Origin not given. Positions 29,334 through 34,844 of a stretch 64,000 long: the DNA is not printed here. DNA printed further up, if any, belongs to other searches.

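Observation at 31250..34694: A4 replaces the LamG module with a ~1150-aa stalk of 5 Ig-like and 7 Y_Y_Y-like domains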

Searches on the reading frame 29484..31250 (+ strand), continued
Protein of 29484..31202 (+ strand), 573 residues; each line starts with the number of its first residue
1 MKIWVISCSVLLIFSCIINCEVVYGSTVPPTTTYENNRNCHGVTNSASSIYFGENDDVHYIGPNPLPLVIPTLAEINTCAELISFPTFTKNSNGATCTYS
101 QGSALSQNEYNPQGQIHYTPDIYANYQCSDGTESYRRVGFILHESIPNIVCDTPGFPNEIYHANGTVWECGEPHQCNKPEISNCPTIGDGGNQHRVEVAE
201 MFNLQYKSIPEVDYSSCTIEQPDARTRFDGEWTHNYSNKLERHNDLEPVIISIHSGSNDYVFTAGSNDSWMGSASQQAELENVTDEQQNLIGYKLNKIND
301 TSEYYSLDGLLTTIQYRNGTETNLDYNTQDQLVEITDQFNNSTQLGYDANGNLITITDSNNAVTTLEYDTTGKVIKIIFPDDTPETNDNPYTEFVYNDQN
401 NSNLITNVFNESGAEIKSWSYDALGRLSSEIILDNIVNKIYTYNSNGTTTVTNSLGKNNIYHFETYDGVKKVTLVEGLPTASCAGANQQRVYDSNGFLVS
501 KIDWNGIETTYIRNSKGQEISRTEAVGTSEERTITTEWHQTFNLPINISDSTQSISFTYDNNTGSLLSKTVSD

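Call 66: find_homologous_proteins(query=A1, max_evalue=1e-10)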
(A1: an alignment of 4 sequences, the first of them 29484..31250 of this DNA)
Query A1 (4 sequences) (589 aa, profile of the alignment): 555 proteins with E <= 1e-10 among 8000 candidates; the best 120 are listed.
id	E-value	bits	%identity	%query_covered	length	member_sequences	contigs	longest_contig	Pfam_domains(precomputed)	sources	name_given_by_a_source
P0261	7.0e-82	294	28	48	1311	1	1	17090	PF05593.20,PF25023.2,PF20148.5,PF03527.21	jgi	jgi:RHS repeat-associated protein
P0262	3.4e-80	289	32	58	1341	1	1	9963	PF05593.20,PF25023.2,PF20148.5,PF03527.21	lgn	-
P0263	4.9e-80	288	32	59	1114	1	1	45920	PF05593.20,PF25023.2,PF20148.5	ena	-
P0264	6.3e-73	265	30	73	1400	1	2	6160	PF05593.20,PF25023.2,PF20148.5,PF15535.13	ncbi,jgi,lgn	jgi:RHS repeat-associated protein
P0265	1.1e-72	264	31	59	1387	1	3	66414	PF05593.20,PF25023.2,PF20148.5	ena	-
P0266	5.0e-70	255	29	53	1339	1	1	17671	PF05257.23,PF05593.20,PF25023.2,PF20148.5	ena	-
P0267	1.8e-69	253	29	59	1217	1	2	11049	PF05593.20,PF25023.2,PF20148.5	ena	-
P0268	6.8e-69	251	27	55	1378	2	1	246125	PF05593.20,PF25023.2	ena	-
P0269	1.5e-67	247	28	50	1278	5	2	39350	PF05593.20,PF25023.2,PF20148.5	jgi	-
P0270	9.1e-67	244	28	59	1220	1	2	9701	PF05593.20,PF25023.2,PF20148.5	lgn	-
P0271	3.7e-66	242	27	51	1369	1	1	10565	PF05593.20,PF25023.2,PF20148.5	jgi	jgi:RHS repeat-associated protein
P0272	2.0e-64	236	32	46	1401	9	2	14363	PF05593.20,PF25023.2,PF20148.5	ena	-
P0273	6.2e-63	231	28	45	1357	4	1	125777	PF05593.20,PF25023.2,PF20148.5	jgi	jgi:RHS repeat-associated protein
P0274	6.8e-62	228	28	68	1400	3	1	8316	PF00877.26,PF05593.20,PF25023.2,PF20148.5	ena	-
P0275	7.1e-62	228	23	65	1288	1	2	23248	PF15283.13,PF05593.20,PF25023.2,PF20148.5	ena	-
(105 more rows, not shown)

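Call 90: search_protein_families(library=pfam, proteins=[L019:2850-7934:+, L010:8189-13084:+, L020:9089-13990:+, L029:9293-13990:+, L016:1240-5826:+, L004:8903-13321:+], max_evalue=0.001)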
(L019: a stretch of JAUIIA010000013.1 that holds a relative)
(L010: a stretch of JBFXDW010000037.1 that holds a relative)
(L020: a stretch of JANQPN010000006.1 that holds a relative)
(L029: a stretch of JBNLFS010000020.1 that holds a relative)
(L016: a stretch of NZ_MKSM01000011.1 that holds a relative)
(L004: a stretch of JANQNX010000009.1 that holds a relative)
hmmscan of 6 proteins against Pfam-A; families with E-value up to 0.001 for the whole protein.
L019:2850-7934:+ (1694 aa): 3 families
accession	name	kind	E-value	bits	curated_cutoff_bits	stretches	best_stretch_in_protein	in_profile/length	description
PF05593.20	RHS_repeat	-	1.7e-62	207.1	22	7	913-950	1-38/38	RHS Repeat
PF20148.4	DUF6531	-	3.9e-09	37.2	24.1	1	434-503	2-74/74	Domain of unknown function (DUF6531)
PF03527.20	RHS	-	4.3e-09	36.5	27.9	1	1442-1471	3-32/38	RHS protein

L010:8189-13084:+ (1631 aa): 3 families
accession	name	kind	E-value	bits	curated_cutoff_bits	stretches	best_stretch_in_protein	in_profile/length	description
PF05593.20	RHS_repeat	-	5.3e-85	278.9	22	10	822-855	1-35/38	RHS Repeat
PF20148.4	DUF6531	-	1.1e-13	51.7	24.1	1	394-470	1-74/74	Domain of unknown function (DUF6531)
PF15283.12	DUF4595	-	5.5e-08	33.4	34.2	0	741-807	45-113/202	Domain of unknown function (DUF4595) with porin-like fold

L020:9089-13990:+ (1633 aa): 4 families
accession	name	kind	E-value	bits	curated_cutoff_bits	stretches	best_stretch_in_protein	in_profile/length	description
PF05593.20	RHS_repeat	-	1.6e-64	213.6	22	9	742-778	1-37/38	RHS Repeat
PF25275.1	Golvesin_C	-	2.3e-12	47.6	31.6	1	1274-1393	3-130/132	Golvesin C-terminal domain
PF20148.4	DUF6531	-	3.2e-10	40.6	24.1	1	238-319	5-74/74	Domain of unknown function (DUF6531)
PF03527.20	RHS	-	9.6e-08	32.2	27.9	1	1406-1442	1-37/38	RHS protein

L029:9293-13990:+ (1565 aa): 3 families
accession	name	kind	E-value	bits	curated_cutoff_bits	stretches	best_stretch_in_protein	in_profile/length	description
PF05593.20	RHS_repeat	-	8.3e-59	195.4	22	6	764-801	1-38/38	RHS Repeat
PF20148.4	DUF6531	-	2.4e-08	34.6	24.1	1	98-176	1-74/74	Domain of unknown function (DUF6531)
PF03527.20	RHS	-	7.3e-06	26.2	27.9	1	1311-1341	3-33/38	RHS protein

L016:1240-5826:+ (1528 aa): 3 families
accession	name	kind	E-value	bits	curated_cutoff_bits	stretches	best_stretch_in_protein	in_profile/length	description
PF05593.20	RHS_repeat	-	7e-50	167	22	4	679-714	2-36/38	RHS Repeat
PF20148.4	DUF6531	-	7.8e-13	49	24.1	1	194-272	1-74/74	Domain of unknown function (DUF6531)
PF15523.11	Ntox16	-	1.1e-09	38.9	25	1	1441-1518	3-82/85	Novel toxin 16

L004:8903-13321:+ (1472 aa): 2 families
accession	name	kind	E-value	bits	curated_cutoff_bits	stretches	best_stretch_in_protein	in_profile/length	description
PF05593.20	RHS_repeat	-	5.3e-61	202.4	22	11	891-925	1-35/38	RHS Repeat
PF20148.4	DUF6531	-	1.4e-20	73.9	24.1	1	287-360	2-74/74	Domain of unknown function (DUF6531)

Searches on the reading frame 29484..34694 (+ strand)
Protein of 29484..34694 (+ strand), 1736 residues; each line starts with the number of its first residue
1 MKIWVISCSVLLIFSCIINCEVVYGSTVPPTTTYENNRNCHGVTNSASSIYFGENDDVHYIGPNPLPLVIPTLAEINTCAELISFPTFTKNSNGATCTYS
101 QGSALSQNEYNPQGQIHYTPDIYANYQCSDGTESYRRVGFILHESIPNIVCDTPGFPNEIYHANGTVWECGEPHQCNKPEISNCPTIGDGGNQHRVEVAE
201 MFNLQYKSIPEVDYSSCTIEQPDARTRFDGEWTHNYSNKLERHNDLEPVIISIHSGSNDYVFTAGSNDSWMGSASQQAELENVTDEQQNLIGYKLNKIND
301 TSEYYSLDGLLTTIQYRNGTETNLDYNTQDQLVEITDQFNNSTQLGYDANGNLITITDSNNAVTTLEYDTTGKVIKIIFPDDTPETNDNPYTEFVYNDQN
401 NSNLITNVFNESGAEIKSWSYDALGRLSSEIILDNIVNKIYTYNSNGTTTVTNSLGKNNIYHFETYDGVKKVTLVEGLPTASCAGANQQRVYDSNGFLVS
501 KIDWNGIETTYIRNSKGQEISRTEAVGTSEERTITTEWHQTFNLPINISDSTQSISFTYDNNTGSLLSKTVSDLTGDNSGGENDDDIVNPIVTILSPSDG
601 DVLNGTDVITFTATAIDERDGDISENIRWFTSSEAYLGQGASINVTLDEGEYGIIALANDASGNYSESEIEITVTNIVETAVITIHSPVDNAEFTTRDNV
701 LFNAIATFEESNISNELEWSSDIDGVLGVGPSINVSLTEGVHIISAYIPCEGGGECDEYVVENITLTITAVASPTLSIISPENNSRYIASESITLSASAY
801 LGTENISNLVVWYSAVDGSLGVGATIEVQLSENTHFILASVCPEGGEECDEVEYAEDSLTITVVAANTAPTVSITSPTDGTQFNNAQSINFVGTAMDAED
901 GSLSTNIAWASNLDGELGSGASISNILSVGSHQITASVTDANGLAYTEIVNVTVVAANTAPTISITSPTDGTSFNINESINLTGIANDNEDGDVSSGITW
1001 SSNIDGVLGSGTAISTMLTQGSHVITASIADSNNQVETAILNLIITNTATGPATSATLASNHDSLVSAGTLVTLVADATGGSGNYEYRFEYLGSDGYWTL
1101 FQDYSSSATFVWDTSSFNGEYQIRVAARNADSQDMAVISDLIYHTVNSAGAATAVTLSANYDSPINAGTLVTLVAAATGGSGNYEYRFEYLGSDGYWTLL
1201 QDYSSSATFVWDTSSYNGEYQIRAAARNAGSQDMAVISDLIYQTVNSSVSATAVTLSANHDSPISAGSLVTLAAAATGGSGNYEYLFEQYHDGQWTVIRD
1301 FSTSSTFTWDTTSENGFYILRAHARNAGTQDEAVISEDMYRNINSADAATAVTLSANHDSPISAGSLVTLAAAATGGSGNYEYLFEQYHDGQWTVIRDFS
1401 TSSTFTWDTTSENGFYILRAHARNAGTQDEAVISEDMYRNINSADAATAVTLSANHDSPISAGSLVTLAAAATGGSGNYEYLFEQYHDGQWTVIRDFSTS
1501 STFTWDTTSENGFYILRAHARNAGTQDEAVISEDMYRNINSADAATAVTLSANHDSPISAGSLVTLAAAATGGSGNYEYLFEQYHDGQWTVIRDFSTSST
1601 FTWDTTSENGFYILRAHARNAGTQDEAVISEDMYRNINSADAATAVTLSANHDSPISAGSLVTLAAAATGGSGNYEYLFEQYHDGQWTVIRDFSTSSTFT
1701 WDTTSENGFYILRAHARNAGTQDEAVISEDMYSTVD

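Call 5: search_protein_families(library=pfam, proteins=[window:29484-34694:+], max_evalue=0.01)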
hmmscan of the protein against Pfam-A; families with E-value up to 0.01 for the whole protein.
window:29484-34694:+ (1736 aa): 6 families
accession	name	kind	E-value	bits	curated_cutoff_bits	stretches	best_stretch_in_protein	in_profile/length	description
PF05593.20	RHS_repeat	-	9.8e-19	67.7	22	1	347-381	1-35/38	RHS Repeat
PF17957.7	Big_7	-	2e-18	67.2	24.1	3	961-1003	1-40/70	Bacterial Ig domain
PF07495.19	Y_Y_Y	-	4.7e-17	62.1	26.6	2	1081-1134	4-53/65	Y_Y_Y domain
PF13573.12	SprB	-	3.6e-06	27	28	0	1075-1087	18-30/37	SprB repeat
PF06497.16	Baculo_Ac102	-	6.1e-05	23.8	27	0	1231-1277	12-60/99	Baculovirus Ac102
PF09136.16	Glucodextran_B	-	0.0012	19.2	27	0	870-954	1-81/83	Glucodextranase, domain B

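Call 18: list_cluster_members(proteins=[window:29484-34694:+, window:15110-17530:+, window:20185-22560:+, window:34700-37663:+, window:22575-25454:+, window:45764-46816:+, window:52008-54170:+, window:8684-12376:+, window:4758-7391:+])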
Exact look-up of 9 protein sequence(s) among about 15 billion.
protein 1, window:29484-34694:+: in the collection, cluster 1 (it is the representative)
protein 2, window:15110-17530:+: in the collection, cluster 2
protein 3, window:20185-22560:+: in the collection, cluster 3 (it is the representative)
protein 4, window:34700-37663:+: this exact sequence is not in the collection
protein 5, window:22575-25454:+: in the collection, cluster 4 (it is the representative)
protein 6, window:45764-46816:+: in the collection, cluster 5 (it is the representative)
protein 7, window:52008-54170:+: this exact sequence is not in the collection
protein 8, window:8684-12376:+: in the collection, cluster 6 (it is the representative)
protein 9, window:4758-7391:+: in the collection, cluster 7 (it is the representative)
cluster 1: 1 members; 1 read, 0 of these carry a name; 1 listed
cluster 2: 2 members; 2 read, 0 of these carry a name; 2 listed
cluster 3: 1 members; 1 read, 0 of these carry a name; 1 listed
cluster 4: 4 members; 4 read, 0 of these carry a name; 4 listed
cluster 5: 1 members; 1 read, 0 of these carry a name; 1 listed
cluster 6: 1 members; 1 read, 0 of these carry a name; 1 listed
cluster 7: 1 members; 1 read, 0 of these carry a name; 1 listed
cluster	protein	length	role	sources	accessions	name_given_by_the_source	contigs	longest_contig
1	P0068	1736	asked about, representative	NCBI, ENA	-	-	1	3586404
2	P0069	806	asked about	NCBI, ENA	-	-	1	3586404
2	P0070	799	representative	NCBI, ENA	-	-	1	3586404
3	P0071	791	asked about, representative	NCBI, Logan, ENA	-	-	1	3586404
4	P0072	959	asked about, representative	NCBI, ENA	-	-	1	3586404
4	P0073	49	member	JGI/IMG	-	-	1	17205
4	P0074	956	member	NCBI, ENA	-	-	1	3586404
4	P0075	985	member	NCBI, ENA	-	-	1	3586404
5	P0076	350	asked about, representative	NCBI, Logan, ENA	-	-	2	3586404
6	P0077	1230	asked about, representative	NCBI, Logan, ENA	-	-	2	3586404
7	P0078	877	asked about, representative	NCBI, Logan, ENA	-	-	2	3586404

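Call 20: find_encoding_contigs(protein=P0070, flank=10000, max_places=3)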
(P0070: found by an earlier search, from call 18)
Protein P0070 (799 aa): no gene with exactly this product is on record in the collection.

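Call 21: find_encoding_contigs(protein=window:29484-34694:+, flank=10000, max_places=3)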
Protein window:29484-34694:+ (1736 aa): no gene with exactly this product is on record in the collection.

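Call 40: search_protein_families(library=ncbifam, proteins=[window:29484-34694:+], max_evalue=0.001)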
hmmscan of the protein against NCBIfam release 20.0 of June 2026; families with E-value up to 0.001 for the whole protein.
window:29484-34694:+ (1736 aa): 2 families
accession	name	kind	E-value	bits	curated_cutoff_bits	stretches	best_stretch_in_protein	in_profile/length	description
NF010681.0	PRK14081.1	equivalog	3.3e-35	121.4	842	1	1082-1134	29-79/667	triple tyrosine motif-containing protein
TIGR01643.1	YD_repeat_2x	repeat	1.8e-15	56.7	15.8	2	347-382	1-36/42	YD repeat-containing protein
